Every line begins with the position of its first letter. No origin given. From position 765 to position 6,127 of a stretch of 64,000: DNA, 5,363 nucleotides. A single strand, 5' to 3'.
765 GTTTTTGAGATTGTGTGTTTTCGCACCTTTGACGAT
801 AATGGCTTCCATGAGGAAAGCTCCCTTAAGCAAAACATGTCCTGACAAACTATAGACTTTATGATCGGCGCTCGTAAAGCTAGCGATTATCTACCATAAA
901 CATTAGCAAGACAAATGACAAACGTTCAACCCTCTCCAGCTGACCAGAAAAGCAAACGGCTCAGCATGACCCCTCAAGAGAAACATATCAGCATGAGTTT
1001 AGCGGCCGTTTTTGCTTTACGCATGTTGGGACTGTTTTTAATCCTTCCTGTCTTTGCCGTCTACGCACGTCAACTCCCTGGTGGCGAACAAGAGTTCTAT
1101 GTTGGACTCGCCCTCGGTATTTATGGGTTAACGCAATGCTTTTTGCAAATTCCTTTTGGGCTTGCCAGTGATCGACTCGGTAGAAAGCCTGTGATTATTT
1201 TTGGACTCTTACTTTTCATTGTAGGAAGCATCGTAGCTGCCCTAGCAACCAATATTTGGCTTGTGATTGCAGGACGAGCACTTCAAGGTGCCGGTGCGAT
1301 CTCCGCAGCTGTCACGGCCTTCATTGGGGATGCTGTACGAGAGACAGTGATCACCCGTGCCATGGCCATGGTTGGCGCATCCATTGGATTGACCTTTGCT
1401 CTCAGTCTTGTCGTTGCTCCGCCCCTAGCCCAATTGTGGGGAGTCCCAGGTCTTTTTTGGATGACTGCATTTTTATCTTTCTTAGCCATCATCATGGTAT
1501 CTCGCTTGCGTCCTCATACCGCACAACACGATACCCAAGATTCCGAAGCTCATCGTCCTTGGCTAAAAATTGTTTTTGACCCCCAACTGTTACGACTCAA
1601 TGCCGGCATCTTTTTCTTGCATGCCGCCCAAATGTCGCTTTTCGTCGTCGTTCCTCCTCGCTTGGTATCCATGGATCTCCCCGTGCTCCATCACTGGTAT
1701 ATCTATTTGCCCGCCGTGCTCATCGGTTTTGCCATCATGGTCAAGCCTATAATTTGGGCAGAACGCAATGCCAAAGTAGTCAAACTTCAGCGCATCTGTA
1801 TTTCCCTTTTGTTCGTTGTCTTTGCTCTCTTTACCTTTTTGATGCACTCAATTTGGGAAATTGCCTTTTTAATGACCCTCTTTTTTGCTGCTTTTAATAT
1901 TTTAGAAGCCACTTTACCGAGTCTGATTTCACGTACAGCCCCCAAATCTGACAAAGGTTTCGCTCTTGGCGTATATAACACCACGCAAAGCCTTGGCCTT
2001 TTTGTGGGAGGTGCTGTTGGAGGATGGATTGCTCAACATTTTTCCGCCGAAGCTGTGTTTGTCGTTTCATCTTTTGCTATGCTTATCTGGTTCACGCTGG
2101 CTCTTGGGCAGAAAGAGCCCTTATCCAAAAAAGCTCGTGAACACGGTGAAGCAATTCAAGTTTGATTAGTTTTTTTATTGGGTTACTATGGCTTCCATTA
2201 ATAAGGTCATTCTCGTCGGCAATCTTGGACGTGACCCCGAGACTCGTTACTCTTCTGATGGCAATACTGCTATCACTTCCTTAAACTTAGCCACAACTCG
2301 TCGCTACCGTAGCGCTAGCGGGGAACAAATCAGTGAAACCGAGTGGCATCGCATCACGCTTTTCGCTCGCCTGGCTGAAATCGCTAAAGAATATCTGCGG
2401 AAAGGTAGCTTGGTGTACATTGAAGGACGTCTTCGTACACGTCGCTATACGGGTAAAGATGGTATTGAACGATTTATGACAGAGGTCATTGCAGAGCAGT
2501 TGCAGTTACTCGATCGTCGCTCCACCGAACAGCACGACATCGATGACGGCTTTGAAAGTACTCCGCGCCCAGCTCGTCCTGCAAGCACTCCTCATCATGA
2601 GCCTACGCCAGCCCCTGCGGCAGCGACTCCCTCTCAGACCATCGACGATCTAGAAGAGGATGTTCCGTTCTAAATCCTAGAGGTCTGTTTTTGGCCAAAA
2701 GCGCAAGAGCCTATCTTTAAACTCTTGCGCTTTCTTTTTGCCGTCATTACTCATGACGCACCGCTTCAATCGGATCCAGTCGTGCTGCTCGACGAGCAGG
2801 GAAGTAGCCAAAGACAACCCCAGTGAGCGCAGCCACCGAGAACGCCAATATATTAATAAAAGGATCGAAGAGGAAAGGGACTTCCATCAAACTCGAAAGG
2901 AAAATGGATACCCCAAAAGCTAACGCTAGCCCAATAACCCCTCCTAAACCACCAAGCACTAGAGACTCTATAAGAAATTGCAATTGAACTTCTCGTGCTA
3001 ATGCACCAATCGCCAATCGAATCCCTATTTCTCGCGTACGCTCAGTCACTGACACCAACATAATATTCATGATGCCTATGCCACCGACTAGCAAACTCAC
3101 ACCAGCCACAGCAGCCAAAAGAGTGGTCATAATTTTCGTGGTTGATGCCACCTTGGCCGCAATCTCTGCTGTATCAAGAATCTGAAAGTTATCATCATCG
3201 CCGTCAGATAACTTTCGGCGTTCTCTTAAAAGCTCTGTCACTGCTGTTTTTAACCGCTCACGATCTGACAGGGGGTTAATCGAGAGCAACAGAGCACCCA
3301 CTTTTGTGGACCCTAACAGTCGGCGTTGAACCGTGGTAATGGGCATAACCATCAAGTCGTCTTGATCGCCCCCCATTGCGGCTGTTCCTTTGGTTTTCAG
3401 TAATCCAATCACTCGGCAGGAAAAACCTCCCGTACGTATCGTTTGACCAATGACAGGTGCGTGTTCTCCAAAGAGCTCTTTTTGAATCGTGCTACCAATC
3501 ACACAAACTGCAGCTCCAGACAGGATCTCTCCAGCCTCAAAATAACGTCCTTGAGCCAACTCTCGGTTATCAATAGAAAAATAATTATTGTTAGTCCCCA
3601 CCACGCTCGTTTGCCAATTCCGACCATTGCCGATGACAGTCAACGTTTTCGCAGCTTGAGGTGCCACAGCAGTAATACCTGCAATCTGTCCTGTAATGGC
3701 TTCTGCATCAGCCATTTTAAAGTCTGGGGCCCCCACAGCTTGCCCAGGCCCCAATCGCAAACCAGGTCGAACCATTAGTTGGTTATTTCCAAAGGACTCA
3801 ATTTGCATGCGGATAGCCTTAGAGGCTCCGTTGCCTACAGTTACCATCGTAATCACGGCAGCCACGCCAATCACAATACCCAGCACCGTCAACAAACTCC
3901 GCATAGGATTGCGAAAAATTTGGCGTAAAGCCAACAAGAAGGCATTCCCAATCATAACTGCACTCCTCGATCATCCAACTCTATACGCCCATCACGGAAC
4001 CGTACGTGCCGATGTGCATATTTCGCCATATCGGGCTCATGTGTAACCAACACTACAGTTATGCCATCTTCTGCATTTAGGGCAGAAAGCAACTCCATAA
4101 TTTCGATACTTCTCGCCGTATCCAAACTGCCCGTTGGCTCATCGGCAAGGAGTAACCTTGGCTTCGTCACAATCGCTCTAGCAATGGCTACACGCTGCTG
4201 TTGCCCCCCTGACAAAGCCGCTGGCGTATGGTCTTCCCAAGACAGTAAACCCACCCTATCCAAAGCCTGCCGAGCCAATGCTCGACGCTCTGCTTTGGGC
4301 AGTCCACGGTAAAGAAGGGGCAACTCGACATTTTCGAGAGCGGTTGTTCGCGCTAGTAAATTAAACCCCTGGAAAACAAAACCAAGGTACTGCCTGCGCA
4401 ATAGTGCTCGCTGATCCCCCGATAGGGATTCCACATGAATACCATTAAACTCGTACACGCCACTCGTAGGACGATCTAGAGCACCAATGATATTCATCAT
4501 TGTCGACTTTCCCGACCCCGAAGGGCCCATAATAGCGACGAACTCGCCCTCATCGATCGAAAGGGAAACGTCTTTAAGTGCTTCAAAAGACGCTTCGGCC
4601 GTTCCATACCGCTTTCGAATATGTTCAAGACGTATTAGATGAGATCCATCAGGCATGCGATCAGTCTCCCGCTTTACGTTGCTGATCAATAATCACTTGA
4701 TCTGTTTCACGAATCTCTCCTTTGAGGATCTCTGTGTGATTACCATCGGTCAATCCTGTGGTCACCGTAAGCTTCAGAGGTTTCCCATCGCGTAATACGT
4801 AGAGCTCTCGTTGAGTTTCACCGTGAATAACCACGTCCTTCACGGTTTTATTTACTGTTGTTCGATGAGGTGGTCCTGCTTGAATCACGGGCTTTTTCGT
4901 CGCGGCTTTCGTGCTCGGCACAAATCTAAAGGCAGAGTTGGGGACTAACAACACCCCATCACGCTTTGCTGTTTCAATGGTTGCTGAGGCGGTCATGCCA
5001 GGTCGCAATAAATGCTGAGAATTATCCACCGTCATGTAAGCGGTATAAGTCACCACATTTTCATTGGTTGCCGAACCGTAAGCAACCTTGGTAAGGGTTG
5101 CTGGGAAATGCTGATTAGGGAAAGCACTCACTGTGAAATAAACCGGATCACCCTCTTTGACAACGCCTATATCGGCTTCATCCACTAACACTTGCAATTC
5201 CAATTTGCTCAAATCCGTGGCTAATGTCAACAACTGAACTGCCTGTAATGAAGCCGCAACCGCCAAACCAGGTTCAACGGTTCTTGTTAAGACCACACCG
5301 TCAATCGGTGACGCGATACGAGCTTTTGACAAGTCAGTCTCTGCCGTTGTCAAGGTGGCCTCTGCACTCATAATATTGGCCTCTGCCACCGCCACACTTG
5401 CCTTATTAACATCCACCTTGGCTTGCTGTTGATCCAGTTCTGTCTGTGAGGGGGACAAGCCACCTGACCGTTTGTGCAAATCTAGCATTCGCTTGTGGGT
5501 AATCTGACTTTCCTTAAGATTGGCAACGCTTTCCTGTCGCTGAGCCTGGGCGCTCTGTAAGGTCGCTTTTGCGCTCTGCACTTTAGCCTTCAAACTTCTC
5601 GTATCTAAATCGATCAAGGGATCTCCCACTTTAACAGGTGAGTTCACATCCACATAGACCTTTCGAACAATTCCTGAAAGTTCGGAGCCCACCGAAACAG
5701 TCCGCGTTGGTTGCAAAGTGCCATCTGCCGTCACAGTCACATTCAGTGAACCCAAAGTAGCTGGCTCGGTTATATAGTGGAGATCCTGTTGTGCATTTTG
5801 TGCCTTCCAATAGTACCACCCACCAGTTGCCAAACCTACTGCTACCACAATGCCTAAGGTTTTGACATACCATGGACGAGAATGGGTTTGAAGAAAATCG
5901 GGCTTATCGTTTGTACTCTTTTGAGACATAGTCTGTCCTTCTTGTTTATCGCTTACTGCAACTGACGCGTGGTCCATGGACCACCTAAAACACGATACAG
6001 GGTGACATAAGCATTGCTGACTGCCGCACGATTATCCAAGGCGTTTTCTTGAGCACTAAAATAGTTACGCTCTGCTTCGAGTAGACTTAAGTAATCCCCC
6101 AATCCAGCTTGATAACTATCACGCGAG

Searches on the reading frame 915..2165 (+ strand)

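Call 5: search_protein_families(library=pfam, proteins=[window:915-2165:+], max_evalue=0.01)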
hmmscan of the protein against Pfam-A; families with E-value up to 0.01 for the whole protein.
window:915-2165:+ (416 aa): 4 families
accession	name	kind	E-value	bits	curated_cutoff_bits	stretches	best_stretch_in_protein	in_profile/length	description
PF07690.21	MFS_1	-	2.6e-47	161.9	33.4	2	30-274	2-254/347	Major Facilitator Superfamily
PF00083.30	Sugar_tr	-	1.3e-09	37.9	22.3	1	59-194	44-187/452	Sugar (and other) transporter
PF12832.13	MFS_1_like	-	1.1e-05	25.1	25.2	1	288-383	276-372/373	MFS_1 like family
PF06609.19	TRI12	-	0.0018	17.2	23.2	1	68-179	85-193/599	Fungal trichothecene efflux pump (TRI12)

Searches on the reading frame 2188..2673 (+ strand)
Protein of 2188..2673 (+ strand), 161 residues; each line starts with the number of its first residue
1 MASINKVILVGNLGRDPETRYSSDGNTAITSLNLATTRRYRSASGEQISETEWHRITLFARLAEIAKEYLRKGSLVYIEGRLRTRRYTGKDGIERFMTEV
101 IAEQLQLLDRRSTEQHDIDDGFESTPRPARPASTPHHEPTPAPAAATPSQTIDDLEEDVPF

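Call 5: search_protein_families(library=pfam, proteins=[window:2188-2673:+], max_evalue=0.01)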
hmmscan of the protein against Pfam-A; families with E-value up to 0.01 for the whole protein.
window:2188-2673:+ (161 aa): 1 family
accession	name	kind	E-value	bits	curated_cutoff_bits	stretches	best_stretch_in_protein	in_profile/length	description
PF00436.31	SSB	-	4.1e-34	117.2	26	1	4-108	1-104/104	Single-strand binding protein family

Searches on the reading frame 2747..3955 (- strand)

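Call 5: search_protein_families(library=pfam, proteins=[window:2747-3955:-], max_evalue=0.01)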
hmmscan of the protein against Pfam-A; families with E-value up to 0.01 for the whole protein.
window:2747-3955:- (402 aa): 2 families
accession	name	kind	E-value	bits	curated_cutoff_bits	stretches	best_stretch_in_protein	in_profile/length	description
PF12704.14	MacB_PCD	-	2.4e-47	162.3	27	1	20-241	1-206/207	MacB-like periplasmic core domain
PF02687.27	FtsX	-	6.5e-19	68.6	25.5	1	282-395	2-120/120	FtsX-like permease C-terminal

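Call 46: search_protein_families(library=ncbifam, proteins=[window:2747-3955:-], max_evalue=1e-10)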
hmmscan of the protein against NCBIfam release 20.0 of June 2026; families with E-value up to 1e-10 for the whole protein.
window:2747-3955:- (402 aa): 3 families
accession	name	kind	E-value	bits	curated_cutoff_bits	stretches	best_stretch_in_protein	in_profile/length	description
NF007826.0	PRK10535.1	equivalog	2.7e-76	257.2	966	1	4-401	256-647/648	macrolide ABC transporter ATP-binding protein/permease MacB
TIGR03434.1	ADOP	subfamily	1.1e-38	132.9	622.3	1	250-402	651-803/803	ADOP family duplicated permease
TIGR02212.1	lolCE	equivalog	4.1e-11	42.5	362.45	0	18-402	22-411/411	lipoprotein-releasing ABC transporter permease subunit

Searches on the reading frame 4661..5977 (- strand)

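Call 5: search_protein_families(library=pfam, proteins=[window:4661-5977:-], max_evalue=0.01)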
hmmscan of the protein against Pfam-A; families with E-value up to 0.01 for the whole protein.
window:4661-5977:- (438 aa): 4 families
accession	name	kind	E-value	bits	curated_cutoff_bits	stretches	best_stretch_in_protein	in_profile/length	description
PF16576.10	HlyD_D23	-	4.8e-19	68.9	30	1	81-330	5-214/214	Barrel-sandwich domain of CusB or HlyD membrane-fusion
PF13437.12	HlyD_3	-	8.3e-13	49.4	22.2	1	221-327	2-106/106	HlyD family secretion protein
PF13533.13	Biotin_lipoyl_2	-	0.00023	21.4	29.8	1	98-125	5-32/32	Biotin-lipoyl like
PF00364.28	Biotin_lipoyl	-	0.0049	17.1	22.1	0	94-124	43-73/73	Biotin-requiring enzyme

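Call 46: search_protein_families(library=ncbifam, proteins=[window:4661-5977:-], max_evalue=1e-10)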
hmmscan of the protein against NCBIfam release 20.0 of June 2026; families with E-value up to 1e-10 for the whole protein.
window:4661-5977:- (438 aa): 9 families
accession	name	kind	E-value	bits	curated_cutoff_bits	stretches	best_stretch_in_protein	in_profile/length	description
NF008606.0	PRK11578.1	equivalog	5.3e-48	164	342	1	41-350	10-314/371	macrolide transporter subunit MacA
TIGR01730.1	RND_mfp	subfamily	6.7e-41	140.3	94.9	1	77-350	10-260/322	efflux RND transporter periplasmic adaptor subunit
TIGR00998.1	8a0101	subfamily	2.3e-20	72.8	390.8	1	149-304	146-287/334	EmrA/EmrK family multidrug efflux transporter periplasmic adaptor subunit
TIGR01843.1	type_I_hlyD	subfamily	2.8e-20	72.7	208.65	1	181-339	232-401/422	HlyD family type I secretion periplasmic adaptor subunit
TIGR00999.1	8a0102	subfamily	1.5e-16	60.3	319.3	1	114-349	3-217/271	CzcB/NccB family metal efflux transporter periplasmic adaptor subunit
NF002939.0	PRK03598.1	equivalog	1.6e-16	60.4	393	0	185-291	171-273/332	secretion protein HlyD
NF007785.0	PRK10476.1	equivalog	2.1e-15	56.4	376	0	85-150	41-105/347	multidrug transporter subunit MdtN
TIGR02971.1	heterocyst_DevB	subfamily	5.9e-14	52.2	129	0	178-288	164-269/327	ABC exporter membrane fusion protein, DevB family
NF007132.1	PRK09578.1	equivalog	3.6e-11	42.4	512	1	61-231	35-186/396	MexX/AxyX family multidrug efflux RND transporter periplasmic adaptor subunit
